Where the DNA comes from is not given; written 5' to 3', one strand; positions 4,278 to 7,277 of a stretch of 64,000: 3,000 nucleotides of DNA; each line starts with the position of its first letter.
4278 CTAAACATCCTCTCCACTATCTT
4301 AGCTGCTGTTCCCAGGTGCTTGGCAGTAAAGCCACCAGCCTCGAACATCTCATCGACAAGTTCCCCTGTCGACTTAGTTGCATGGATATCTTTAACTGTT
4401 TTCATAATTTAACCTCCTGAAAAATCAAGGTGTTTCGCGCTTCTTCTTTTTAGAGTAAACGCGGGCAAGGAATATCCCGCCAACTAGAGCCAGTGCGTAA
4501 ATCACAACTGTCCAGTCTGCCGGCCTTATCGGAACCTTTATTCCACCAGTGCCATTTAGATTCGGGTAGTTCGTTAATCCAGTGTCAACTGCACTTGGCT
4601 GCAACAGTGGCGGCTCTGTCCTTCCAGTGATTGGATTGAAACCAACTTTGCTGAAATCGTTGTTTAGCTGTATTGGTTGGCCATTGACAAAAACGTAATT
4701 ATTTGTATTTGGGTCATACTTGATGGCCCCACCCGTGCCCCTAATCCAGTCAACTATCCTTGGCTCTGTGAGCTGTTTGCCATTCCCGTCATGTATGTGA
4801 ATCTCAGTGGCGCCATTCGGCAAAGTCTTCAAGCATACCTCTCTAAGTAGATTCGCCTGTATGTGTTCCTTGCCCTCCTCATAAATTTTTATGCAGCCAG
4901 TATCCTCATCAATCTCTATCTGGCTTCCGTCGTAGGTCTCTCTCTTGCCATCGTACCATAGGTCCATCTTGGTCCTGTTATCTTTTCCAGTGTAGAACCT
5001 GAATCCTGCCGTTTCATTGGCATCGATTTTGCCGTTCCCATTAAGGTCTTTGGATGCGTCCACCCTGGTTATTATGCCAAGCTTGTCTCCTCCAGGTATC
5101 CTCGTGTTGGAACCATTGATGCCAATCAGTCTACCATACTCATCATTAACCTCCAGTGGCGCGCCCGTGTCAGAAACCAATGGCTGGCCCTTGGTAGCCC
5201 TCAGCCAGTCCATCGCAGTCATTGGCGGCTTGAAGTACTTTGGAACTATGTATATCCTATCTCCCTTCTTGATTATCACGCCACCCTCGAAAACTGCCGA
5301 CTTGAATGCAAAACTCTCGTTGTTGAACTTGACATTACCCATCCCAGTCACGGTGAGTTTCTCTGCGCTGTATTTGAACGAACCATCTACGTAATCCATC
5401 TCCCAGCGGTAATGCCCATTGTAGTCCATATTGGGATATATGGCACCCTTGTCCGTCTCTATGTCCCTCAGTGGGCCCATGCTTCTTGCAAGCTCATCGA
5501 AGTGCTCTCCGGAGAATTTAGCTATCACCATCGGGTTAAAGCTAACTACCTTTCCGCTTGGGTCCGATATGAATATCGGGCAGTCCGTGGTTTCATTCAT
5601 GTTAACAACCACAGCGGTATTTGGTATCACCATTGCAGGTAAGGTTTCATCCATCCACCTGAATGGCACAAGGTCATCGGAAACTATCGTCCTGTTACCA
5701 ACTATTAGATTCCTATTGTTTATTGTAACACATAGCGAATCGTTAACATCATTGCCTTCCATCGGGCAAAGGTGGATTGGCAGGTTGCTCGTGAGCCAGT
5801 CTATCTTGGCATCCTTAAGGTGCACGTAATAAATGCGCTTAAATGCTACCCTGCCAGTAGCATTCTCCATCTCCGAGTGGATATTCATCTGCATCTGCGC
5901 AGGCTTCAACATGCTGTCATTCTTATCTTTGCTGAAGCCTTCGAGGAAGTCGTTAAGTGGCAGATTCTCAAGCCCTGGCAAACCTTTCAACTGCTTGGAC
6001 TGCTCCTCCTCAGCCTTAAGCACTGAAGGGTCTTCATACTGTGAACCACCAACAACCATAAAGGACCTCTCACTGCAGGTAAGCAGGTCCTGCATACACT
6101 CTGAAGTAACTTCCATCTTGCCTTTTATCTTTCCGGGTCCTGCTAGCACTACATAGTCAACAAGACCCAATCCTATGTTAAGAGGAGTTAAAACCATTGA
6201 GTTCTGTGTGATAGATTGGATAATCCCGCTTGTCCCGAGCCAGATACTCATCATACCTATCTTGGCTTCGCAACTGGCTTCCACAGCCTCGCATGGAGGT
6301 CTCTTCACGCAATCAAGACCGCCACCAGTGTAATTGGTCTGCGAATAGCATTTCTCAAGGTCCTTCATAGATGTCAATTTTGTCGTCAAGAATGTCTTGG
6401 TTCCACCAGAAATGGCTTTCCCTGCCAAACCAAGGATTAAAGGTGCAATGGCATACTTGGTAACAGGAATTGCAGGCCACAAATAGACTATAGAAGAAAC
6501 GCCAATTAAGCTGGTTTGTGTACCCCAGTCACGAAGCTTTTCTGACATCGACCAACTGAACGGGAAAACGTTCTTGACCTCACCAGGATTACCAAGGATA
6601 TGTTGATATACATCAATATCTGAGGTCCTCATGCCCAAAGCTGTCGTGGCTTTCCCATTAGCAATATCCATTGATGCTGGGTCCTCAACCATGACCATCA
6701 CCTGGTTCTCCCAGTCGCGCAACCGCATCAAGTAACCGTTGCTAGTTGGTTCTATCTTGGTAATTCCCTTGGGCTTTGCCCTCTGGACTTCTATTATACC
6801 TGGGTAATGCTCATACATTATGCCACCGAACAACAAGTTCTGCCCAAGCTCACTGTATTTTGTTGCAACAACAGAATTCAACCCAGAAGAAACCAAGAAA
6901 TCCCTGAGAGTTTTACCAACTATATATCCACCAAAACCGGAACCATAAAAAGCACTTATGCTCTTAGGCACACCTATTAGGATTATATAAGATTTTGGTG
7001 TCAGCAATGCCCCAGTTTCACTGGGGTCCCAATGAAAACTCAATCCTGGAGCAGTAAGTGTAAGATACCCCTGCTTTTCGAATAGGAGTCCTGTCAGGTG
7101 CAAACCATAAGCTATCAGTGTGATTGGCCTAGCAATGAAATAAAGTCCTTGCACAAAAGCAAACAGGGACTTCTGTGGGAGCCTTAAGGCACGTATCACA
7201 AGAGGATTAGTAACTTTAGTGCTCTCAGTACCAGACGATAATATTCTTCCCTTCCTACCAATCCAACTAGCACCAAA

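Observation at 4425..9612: Candidate exosortase/archaeosortase-like protein next to a 1518-aa secreted protein with a tripartite C-terminus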

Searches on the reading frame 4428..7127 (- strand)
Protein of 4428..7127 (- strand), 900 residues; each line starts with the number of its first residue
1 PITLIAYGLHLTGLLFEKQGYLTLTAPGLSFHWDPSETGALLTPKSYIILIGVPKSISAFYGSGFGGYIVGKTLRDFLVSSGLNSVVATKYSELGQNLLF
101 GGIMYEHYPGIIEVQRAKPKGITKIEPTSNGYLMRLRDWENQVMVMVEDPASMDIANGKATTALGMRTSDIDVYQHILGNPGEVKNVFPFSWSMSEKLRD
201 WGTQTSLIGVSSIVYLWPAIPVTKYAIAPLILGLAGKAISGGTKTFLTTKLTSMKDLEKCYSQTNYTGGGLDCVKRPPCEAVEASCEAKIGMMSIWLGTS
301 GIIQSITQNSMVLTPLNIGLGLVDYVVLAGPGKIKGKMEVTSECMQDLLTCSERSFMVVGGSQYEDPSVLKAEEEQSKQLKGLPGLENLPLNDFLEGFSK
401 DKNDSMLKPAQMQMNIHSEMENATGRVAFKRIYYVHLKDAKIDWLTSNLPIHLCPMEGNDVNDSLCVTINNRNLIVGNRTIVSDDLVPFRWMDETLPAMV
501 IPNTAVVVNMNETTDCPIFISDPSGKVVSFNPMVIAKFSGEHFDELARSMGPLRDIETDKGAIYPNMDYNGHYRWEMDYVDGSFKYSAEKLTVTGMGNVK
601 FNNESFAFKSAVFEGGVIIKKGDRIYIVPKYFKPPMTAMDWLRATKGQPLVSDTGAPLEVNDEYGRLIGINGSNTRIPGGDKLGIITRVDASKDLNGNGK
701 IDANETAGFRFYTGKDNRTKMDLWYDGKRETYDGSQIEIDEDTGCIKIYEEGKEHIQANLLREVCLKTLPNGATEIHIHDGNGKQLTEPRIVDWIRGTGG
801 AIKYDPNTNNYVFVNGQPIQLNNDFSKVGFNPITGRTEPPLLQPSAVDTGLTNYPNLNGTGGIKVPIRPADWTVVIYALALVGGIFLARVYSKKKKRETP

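Call 95: predict_structure(alignment_id=A5)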
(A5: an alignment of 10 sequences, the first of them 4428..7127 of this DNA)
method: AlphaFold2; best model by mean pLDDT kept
length: 900 residues; sequences in the alignment: 10
mean_pLDDT: 46.8   pTM: 0.32
mean pLDDT of the five models: 46.8, 46.6, 41.3, 40.6, 40.1
residues with pLDDT >= 90: 9; 70-90: 141; 50-70: 223; < 50: 527
segments of 3 or more residues with pLDDT < 50: 1-27, 38-261, 268-270, 310-313, 330-334, 349-450, 452-462, 491-498, 631-656, 663-665, 693-702, 770-772, 799-873, 892-900
pLDDT, mean of each block of 10 residues (from residue 1): 27 25 40 55 39 26 29 41 33 25 22 24 37 37 33 35 31 21 30 30 26 30 32 29 24 38 52 53 53 50 52 52 56 53 52 31 29 37 34 30 25 22 22 23 36 42 53 60 58 46 70 83 82 74 58 76 65 67 73 89 86 72 74 39 34 44 58 56 64 42 64 72 81 75 72 69 74 70 74 57 34 36 32 26 24 28 26 50 59 42
secondary structure, 60 per line:
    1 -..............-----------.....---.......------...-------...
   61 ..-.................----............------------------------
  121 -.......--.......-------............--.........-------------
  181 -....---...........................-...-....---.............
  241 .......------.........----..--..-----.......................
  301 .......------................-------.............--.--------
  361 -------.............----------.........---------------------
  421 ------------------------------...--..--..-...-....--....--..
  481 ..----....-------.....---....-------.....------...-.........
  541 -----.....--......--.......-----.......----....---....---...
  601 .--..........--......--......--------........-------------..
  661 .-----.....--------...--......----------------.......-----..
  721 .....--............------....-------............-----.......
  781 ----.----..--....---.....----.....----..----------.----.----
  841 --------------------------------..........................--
elements in order (helices of 4 or more, strands of 3 or more residues): H2-15 E27-31 H35-41 E48-50 H58-62 H64-80 H85-96 E122-128 E131-137 E145-156 E159-167 H182-185 H189-215 H221-224 H228-247 H254-262 H279-307 H314-329 H337-349 H368-380 H391-399 E451-453 E467-470 E473-476 E479-482 E487-490 E498-502 E506-509 E517-521 E528-530 H532-540 H546-550 E553-558 E561-567 E573-579 E584-587 E591-594 E598-601 E604-613 E616-621 E624-629 H638-645 E659-661 E667-671 E685-690 E707-713 E719-725 E728-733 E737-739 E746-749 E760-768 E774-780 E794-797 E801-805 E810-814 H873-898

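Call 97: fold_search(model_id=the predicted structure, library=pdb)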
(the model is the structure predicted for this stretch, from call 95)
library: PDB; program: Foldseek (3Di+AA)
matches with E <= 10: 603; with E <= 0.001: 0
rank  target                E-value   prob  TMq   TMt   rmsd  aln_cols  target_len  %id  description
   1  2o62_A                2.0e-03  0.25  0.06  0.15  19.2       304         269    8  CRYSTAL STRUCTURE OF A PROTEIN WITH UNKNOWN FUNCTION FROM DUF3598 FAMILY (NPUN_R4044) FROM NOSTOC PUNCTIFORME PCC 7310 (released 2007-02-13)
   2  2o62_B                2.9e-03  0.25  0.06  0.15  18.7       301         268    8  CRYSTAL STRUCTURE OF A PROTEIN WITH UNKNOWN FUNCTION FROM DUF3598 FAMILY (NPUN_R4044) FROM NOSTOC PUNCTIFORME PCC 7310 (released 2007-02-13)
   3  6e8e_A                4.4e-03  0.14  0.07  0.10  21.5       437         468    8  Crystal structure of the Escherichia coli sliding clamp-MutL complex. (released 2019-05-01)
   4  8em4_A                4.6e-03  0.09  0.05  0.02  24.8       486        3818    8  Cryo-EM structure of LRP2 at pH 7.5 (released 2023-02-08)
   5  6e8e_B                5.8e-03  0.11  0.06  0.09  21.6       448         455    7  Crystal structure of the Escherichia coli sliding clamp-MutL complex. (released 2019-05-01)
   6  7azl_B                5.8e-03  0.10  0.06  0.10  19.8       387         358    7  DNA polymerase sliding clamp from Escherichia coli with peptide 38 bound (released 2021-12-01)
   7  7rzm                  6.8e-03  0.08  0.06  0.10  20.0       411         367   11  Crystal Structure of dnaN DNA polymerase III beta subunit from Stenotrophomonas maltophilia K279a (released 2021-10-20)
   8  3t0p_A                7.1e-03  0.10  0.06  0.10  19.7       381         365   10  Crystal structure of a Putative DNA polymerase III beta subunit (EUBREC_0002; ERE_29750) from Eubacterium rectale ATCC (released 2011-08-10)
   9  2vdu_D                8.4e-03  0.14  0.06  0.10  20.6       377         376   11  Structure of trm8-trm82, THE YEAST TRNA m7G methylation complex (released 2007-12-18)
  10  8pay_A                8.4e-03  0.12  0.06  0.11  19.2       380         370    7  Structure of the E.coli DNA polymerase sliding clamp with a covalently bound peptide 2. (released 2024-03-13)
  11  2vdu_B                8.9e-03  0.14  0.06  0.10  20.3       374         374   12  Structure of trm8-trm82, THE YEAST TRNA m7G methylation complex (released 2007-12-18)
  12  6deg_B                8.9e-03  0.11  0.07  0.12  19.4       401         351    9  Crystal structure of a DNA polymerase III subunit beta DnaN sliding clamp from Bartonella birtlesii LL-WM9 (released 2018-05-30)
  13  9euf_5                9.9e-03  0.08  0.06  0.09  39.7       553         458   10  Cryo-EM structure of Staphylococcus aureus bacteriophage phi812 baseplate in the pre-contraction state - complete (released 2025-04-09)
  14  2avt_A                1.2e-02  0.11  0.06  0.11  20.8       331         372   10  Crystal structure of the beta subunit from DNA polymerase of Streptococcus pyogenes (released 2006-01-24)
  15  7wb4_E                1.3e-02  0.08  0.05  0.03  24.2       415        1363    9  Cryo-EM structure of the NR subunit from X. laevis NPC (released 2022-03-02)
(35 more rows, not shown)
